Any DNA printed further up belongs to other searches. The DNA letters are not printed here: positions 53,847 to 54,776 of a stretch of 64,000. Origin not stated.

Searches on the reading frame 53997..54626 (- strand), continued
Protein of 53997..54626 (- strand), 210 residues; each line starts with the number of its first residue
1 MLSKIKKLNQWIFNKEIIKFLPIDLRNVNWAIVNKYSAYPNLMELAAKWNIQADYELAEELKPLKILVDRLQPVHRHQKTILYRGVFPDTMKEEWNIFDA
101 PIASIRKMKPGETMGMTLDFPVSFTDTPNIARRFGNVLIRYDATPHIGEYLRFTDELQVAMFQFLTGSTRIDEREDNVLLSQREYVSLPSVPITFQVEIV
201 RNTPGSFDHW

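Call 33: fold_search(model_id=the predicted structure, library=pdb)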
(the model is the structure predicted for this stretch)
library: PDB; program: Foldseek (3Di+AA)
matches with E <= 10: 159; with E <= 0.001: 0
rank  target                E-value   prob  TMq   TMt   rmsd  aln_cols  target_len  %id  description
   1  2wn8                  2.9e-02  0.41  0.22  0.14  13.0       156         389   15  Structural Basis for Substrate Recognition in the Enzymatic Component of ADP-ribosyltransferase Toxin CDTa from Clostrid (released 2009-08-18)
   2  1gze_B                3.7e-02  0.63  0.33  0.33  11.1       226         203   11  Structure of the Clostridium botulinum C3 exoenzyme (L177C mutant) (released 2002-08-29)
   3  5urp                  4.2e-02  0.54  0.25  0.26  11.2       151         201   13  Plx2a, an ADP-ribosyltransferase toxin from Paenibacillus larvae (released 2017-12-20)
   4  1gze_C                7.6e-02  0.44  0.26  0.26  11.3       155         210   10  Structure of the Clostridium botulinum C3 exoenzyme (L177C mutant) (released 2002-08-29)
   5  2c8f_E                8.1e-02  0.35  0.25  0.25  11.6       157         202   12  Structure of the ARTT motif E214N mutant C3bot1 Exoenzyme (NAD-bound state, crystal form III) (released 2007-02-27)
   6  4fk7                  9.1e-02  0.23  0.23  0.23  11.4       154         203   12  Crystal structure of Certhrax catalytic domain (released 2012-09-26)
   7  6gnk_C                1.2e-01  0.33  0.24  0.25  14.2       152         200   16  Exoenzyme S from Pseudomonas aeruginosa in complex with human 14-3-3 protein beta, trimeric crystal form bound to Carb (released 2018-09-26)
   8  2c8c_A                1.3e-01  0.20  0.21  0.21  11.5       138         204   12  Structure of the ARTT motif Q212A mutant C3bot1 Exoenzyme (NAD-bound state, crystal form I) (released 2007-02-27)
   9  4tr5                  1.6e-01  0.21  0.24  0.25  11.3       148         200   14  C3larvin toxin, an ADP-ribosyltransferase from Paenibacillus larvae (released 2014-12-17)
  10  2c8c_B                1.8e-01  0.23  0.24  0.24  11.7       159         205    9  Structure of the ARTT motif Q212A mutant C3bot1 Exoenzyme (NAD-bound state, crystal form I) (released 2007-02-27)
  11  6klo_H                1.8e-01  0.11  0.16  0.11  11.9       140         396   14  Complex structure of Iota toxin enzymatic component (Ia) and binding component (Ib) pore with short stem (released 2020-01-15)
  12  9eru_D                1.9e-01  0.07  0.17  0.18  16.8       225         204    8  Mouse CNPase catalytic domain with nanobody 7E (released 2024-12-25)
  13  2c8c_D                2.0e-01  0.25  0.26  0.26  11.3       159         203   10  Structure of the ARTT motif Q212A mutant C3bot1 Exoenzyme (NAD-bound state, crystal form I) (released 2007-02-27)
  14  4y1w                  2.0e-01  0.20  0.28  0.27  12.2       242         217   11  Vis toxin, an ADP-ribosyltransferase from Vibrio Splendidus (released 2015-11-04)
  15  2c8c_C                2.3e-01  0.21  0.25  0.25  11.6       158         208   10  Structure of the ARTT motif Q212A mutant C3bot1 Exoenzyme (NAD-bound state, crystal form I) (released 2007-02-27)
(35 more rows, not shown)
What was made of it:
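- Foldseek PDB top hits are CDTa, C3bot, Plx2A, Certhrax, ExoS, C3larvin, iota and Vis (call 33).
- Tried and rejected: Foldseek against PDB alone was inconclusive (E at least 0.03, TM at most 0.33, call 33).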

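Call 40: find_encoding_contigs(protein=P0006, flank=6000, max_places=2)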
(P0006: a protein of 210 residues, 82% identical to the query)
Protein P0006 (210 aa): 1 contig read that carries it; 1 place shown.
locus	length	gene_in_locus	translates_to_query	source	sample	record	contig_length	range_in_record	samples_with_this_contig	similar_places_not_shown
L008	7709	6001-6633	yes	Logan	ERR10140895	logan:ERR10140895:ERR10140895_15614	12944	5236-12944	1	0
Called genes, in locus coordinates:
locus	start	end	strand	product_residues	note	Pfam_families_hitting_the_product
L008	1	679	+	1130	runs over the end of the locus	-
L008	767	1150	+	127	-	-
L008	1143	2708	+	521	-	-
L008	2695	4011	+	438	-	PF24214:Phage_H_T_join_2, PF24215:H_T_assoc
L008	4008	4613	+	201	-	-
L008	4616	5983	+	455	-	-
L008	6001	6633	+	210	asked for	-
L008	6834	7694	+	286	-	-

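Call 41: find_encoding_contigs(protein=P0004, flank=6000, max_places=2)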
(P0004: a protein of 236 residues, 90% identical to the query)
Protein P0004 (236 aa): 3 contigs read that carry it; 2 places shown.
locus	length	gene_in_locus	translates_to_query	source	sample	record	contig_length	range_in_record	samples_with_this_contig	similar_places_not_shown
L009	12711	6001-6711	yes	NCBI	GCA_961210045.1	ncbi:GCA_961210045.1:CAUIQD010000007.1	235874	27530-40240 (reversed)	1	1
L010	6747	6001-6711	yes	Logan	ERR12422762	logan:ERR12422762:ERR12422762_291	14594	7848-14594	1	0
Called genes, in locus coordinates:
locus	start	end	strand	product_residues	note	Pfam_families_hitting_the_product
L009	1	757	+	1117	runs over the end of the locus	-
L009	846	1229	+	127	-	-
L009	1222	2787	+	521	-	-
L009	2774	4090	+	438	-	PF24214:Phage_H_T_join_2, PF24215:H_T_assoc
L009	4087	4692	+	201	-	-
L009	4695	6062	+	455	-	-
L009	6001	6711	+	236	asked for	-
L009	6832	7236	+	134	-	-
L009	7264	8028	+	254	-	-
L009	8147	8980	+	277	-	-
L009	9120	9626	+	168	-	-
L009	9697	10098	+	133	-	-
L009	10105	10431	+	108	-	-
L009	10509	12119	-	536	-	PF20307:divDNAB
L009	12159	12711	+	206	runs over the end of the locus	-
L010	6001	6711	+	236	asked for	-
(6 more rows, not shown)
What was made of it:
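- It occupies the same slot in diverged Goslar-like contigs (calls 40, 41).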

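Call 51: fold_search(model_id=the predicted structure, library=viral)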
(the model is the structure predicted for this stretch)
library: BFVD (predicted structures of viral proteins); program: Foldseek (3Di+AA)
matches with E <= 10: 145; with E <= 0.001: 5
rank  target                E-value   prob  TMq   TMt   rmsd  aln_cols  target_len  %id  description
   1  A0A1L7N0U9            5.5e-14  1.00  0.73  0.73   4.0       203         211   18  Uncharacterized protein [Ralstonia phage RP12]
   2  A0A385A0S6            6.7e-10  1.00  0.65  0.68   7.2       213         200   18  (no name in the UniProt tables at hand)
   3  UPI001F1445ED         2.7e-08  1.00  0.62  0.74   4.4       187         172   24  (no name look-up for this kind of identifier)
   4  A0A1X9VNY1            4.2e-05  1.00  0.36  0.26   5.2       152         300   16  Uncharacterized protein (Fragment) [Mimivirus AB-566-O17]
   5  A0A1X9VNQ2            7.7e-04  0.98  0.34  0.17  14.2       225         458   11  Uncharacterized protein [Mimivirus AB-566-O17]
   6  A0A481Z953            2.0e-02  0.66  0.28  0.38   9.9       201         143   14  Uncharacterized protein [Pithovirus LCPAC401]
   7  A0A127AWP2            2.1e-02  0.60  0.31  0.17  12.7       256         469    8  Uncharacterized protein [Bacillus phage SP-15]
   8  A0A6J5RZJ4            2.5e-02  0.41  0.28  0.25  15.4       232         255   14  Uncharacterized protein [uncultured Caudovirales phage]
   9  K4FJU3                2.7e-02  0.57  0.27  0.33   6.8       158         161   18  ADP-ribosylase [Escherichia phage vB_EcoM_ACG-C40]
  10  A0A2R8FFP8            3.4e-02  0.92  0.38  0.32   6.0       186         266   15  Uncharacterized protein [Brazilian cedratvirus IHUMI]
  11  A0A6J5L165            4.4e-02  0.10  0.17  0.16  26.2       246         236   13  Uncharacterized protein [uncultured Caudovirales phage]
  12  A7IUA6                4.9e-02  0.47  0.25  0.27   9.2       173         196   11  Uncharacterized protein M376R [Paramecium bursaria Chlorella virus MT325]
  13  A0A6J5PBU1            7.5e-02  0.57  0.36  0.25  12.4       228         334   10  ADP ribosyltransferase [uncultured Caudovirales phage]
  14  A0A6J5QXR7            1.0e-01  0.30  0.18  0.34  12.7       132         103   17  Uncharacterized protein [uncultured Caudovirales phage]
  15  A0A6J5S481            1.5e-01  0.18  0.21  0.06  10.0       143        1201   17  Phage portal protein, HK97 [uncultured Caudovirales phage]
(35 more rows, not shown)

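Call 60: find_encoding_contigs(protein=P0031, flank=7000, max_places=1)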
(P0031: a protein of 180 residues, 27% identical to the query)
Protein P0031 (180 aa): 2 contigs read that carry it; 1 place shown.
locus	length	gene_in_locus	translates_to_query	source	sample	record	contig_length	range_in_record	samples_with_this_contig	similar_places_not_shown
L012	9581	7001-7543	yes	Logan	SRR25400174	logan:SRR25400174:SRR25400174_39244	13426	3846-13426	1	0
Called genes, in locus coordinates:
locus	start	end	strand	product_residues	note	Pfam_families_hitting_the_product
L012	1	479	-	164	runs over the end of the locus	-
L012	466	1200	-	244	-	-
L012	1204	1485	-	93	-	-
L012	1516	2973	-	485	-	-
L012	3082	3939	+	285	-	-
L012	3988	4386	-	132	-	-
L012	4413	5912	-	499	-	PF00075:RNase_H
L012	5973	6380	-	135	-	-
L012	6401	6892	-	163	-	-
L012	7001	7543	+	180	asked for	-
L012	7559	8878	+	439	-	-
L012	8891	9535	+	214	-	PF23824:DUF7194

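Call 61: find_encoding_contigs(protein=P0021, flank=7000, max_places=1)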
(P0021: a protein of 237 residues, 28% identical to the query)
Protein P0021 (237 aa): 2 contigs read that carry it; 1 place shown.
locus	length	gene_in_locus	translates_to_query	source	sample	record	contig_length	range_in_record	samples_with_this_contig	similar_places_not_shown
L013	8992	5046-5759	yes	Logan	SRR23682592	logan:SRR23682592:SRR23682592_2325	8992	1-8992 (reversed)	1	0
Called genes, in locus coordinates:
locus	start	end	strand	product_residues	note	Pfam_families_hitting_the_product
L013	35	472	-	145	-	PF01841:Transglut_core (weak), PF06035:Peptidase_C93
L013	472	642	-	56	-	-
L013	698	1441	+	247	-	PF13401:AAA_22 (weak), PF13521:AAA_28 (weak), PF02223:Thymidylate_kin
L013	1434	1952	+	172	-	-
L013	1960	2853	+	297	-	-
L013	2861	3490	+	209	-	-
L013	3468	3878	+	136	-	-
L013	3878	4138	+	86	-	-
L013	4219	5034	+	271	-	PF01471:PG_binding_1, PF11860:Muramidase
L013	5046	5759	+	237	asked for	-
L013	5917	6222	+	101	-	-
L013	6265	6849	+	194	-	PF02481:DNA_processg_A (weak)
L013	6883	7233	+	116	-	-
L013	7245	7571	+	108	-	-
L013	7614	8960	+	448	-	PF00303:Thymidylat_synt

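Call 68: get_annotated_region(hit=H10, flank=3000)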
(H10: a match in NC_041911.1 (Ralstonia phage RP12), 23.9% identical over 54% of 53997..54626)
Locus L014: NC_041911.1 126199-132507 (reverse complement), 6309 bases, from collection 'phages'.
description: Ralstonia phage RP12 DNA, complete genome.
organism: Ralstonia phage RP12 (NCBI taxid 1923889)
taxonomy: Viruses; Duplodnaviria; Heunggongvirae; Uroviricota; Caudoviricetes; Ripduovirus; Ripduovirus RP12
host: Ralstonia solanacearum; source: -; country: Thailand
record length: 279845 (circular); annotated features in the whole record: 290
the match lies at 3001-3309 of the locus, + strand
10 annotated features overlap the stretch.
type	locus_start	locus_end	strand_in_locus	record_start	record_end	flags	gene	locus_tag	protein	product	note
tRNA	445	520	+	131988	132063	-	-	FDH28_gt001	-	tRNA-Asn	anticodon: GTT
CDS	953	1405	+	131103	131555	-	-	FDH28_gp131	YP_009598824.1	hypothetical protein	ORF131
CDS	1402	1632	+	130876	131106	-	-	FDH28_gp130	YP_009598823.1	hypothetical protein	ORF130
CDS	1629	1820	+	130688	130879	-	-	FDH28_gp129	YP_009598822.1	hypothetical protein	ORF129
CDS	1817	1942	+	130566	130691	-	-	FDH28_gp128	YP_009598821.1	hypothetical protein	ORF128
CDS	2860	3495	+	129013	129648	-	-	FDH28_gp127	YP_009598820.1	hypothetical protein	ORF127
CDS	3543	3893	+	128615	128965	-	-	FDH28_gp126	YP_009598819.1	hypothetical protein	ORF126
CDS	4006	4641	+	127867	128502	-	-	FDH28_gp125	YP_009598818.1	hypothetical protein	ORF125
CDS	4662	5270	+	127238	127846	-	-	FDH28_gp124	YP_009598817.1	hypothetical protein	ORF124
CDS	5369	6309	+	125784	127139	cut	-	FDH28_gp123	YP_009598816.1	hypothetical protein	ORF123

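Call 73: list_cluster_members(proteins=[window:53997-54626:-])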
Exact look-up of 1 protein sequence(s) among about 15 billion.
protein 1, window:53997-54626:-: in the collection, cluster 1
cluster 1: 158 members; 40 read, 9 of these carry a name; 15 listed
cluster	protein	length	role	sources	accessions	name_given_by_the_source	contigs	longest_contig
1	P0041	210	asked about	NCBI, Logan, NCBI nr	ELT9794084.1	hypothetical protein R8O82_001227 [Escherichia coli] | hypothetical protein [Escherichia coli]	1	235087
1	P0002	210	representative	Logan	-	-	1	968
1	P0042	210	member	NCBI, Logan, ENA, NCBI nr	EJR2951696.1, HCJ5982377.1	hypothetical protein NYC11_004331 [Salmonella enterica] | hypothetical protein [Salmonella enterica]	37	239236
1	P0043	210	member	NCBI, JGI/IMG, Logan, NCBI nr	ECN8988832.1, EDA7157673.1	hypothetical protein ZK44_00920 [Salmonella enterica subsp. enterica serovar Corvallis] | hypothetical protein [Salmonella enterica subsp. enterica serovar Corvallis]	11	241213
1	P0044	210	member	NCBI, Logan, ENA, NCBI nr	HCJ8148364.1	TPA: hypothetical protein NV615_002173 [Escherichia coli] | hypothetical protein [Escherichia coli]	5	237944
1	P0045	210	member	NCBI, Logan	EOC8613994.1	hypothetical protein ACI5OW_003130 [Salmonella enterica subsp. enterica serovar ...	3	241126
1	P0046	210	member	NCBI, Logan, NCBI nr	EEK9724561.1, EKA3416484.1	hypothetical protein OK590_004648 [Shigella flexneri] | hypothetical protein [Salmonella enterica]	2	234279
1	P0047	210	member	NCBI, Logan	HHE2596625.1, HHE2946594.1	TPA: hypothetical protein ACO4GF_005298 [Escherichia coli]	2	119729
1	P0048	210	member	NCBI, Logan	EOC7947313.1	hypothetical protein ACI5PR_003268 [Salmonella enterica subsp. enterica serovar Anatum]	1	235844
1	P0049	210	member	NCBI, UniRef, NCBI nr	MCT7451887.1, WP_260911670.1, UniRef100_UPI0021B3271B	hypothetical protein [Escherichia coli] | hypothetical protein n=2 Tax=Escherichia coli TaxID=562 RepID=UPI0021B3271B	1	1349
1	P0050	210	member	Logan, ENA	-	-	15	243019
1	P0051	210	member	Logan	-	-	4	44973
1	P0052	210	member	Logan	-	-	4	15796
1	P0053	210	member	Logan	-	-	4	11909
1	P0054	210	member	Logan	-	-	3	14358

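Call 80: search_protein_families(library=pfam, proteins=[P0009, P0012, P0016, P0018, P0022, P0023, P0027, P0029], max_evalue=0.5)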
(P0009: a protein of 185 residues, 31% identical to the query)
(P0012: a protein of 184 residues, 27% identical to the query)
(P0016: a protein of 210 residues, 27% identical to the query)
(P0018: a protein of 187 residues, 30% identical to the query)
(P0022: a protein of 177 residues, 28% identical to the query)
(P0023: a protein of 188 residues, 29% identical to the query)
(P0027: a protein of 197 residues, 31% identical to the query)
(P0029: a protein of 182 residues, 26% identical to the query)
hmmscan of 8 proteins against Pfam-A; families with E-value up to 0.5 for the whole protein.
P0009 (185 aa): 1 family
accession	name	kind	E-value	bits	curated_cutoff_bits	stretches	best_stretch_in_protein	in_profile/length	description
PF07357.16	DRAT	-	0.004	16.8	25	1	57-126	160-221/256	Dinitrogenase reductase ADP-ribosyltransferase (DRAT)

P0012 (184 aa): 1 family
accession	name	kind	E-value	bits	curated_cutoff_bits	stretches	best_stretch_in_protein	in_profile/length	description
PF07357.16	DRAT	-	0.027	14.1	25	1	100-132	197-229/256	Dinitrogenase reductase ADP-ribosyltransferase (DRAT)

P0016 (210 aa): 1 family
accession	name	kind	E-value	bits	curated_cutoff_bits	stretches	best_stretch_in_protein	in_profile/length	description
PF07357.16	DRAT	-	0.16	11.6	25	1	136-159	197-220/256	Dinitrogenase reductase ADP-ribosyltransferase (DRAT)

P0018 (187 aa): 1 family
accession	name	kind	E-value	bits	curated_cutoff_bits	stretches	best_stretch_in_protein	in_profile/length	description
PF25682.1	Phage_VG64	-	0.02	15.1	27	1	103-167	58-118/127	Mycobacterium phage VG64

P0022 (177 aa): 1 family
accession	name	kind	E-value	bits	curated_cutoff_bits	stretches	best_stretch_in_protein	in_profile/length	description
PF07357.16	DRAT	-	0.0049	16.5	25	1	62-129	159-220/256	Dinitrogenase reductase ADP-ribosyltransferase (DRAT)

P0023 (188 aa): 2 families
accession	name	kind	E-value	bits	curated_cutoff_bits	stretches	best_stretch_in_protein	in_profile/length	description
PF24912.1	SH3_TNRC18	-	0.021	15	27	0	54-73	24-43/58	TNRC18-like,(4.1.1) SH3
PF07357.16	DRAT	-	0.077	12.6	25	1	108-130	201-223/256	Dinitrogenase reductase ADP-ribosyltransferase (DRAT)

P0027 (197 aa): 0 families

P0029 (182 aa): 2 families
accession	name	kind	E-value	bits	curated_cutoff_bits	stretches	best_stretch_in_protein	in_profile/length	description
PF07357.16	DRAT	-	0.09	12.4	25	1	73-130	171-223/256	Dinitrogenase reductase ADP-ribosyltransferase (DRAT)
PF07202.18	Tcp10_C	-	0.11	12.6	36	0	162-173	5-16/35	T-complex protein 10 C-terminus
